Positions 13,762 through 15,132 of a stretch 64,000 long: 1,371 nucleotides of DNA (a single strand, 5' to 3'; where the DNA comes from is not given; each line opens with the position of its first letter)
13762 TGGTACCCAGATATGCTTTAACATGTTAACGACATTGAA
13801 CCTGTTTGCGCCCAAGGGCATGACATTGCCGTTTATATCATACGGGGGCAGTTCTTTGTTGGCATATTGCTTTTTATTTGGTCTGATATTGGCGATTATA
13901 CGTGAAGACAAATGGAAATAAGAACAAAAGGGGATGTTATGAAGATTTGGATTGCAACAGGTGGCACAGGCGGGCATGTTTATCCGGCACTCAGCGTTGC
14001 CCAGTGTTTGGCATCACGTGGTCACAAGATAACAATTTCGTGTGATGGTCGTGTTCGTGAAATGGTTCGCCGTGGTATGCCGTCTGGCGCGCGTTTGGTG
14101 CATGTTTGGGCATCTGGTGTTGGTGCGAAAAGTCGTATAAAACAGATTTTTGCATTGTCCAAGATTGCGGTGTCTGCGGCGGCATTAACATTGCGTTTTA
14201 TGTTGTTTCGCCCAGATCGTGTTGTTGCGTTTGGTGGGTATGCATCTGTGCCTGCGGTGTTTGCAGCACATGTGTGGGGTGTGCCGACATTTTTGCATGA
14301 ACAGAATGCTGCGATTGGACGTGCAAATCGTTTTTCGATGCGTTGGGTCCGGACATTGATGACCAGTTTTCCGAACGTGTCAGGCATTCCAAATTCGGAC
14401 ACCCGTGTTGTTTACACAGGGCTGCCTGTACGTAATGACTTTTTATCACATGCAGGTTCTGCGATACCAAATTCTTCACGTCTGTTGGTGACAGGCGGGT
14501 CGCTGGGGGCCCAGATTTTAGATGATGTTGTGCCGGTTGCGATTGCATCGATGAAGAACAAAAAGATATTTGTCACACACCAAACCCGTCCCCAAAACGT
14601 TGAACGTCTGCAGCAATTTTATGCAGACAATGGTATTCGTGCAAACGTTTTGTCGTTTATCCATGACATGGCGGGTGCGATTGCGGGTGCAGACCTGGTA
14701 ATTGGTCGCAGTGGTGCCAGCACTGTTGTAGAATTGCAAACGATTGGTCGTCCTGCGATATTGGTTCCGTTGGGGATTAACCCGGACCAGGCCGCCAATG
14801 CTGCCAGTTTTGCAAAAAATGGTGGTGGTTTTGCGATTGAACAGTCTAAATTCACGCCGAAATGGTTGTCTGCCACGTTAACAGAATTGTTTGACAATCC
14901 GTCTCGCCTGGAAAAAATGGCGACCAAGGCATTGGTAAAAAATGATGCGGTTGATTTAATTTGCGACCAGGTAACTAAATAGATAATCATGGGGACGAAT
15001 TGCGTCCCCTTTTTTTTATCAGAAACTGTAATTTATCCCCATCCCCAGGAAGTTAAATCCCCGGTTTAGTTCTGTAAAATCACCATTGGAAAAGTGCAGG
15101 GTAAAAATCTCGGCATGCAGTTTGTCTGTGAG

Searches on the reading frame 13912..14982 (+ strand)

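Call 9: search_protein_families(library=pfam, proteins=[window:13912-14982:+], max_evalue=0.001)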
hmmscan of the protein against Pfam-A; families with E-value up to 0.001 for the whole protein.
window:13912-14982:+ (356 aa): 3 families
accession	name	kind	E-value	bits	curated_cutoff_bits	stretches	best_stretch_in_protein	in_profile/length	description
PF04101.22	Glyco_tran_28_C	-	2.3e-37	129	22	1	191-343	2-159/166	Glycosyltransferase family 28 C-terminal domain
PF03033.26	Glyco_transf_28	-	7.3e-24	84.9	26.2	1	12-148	1-136/139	Glycosyltransferase family 28 N-terminal domain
PF13579.12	Glyco_trans_4_4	-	4.7e-08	34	29.7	1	25-150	6-121/158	Glycosyl transferase 4-like domain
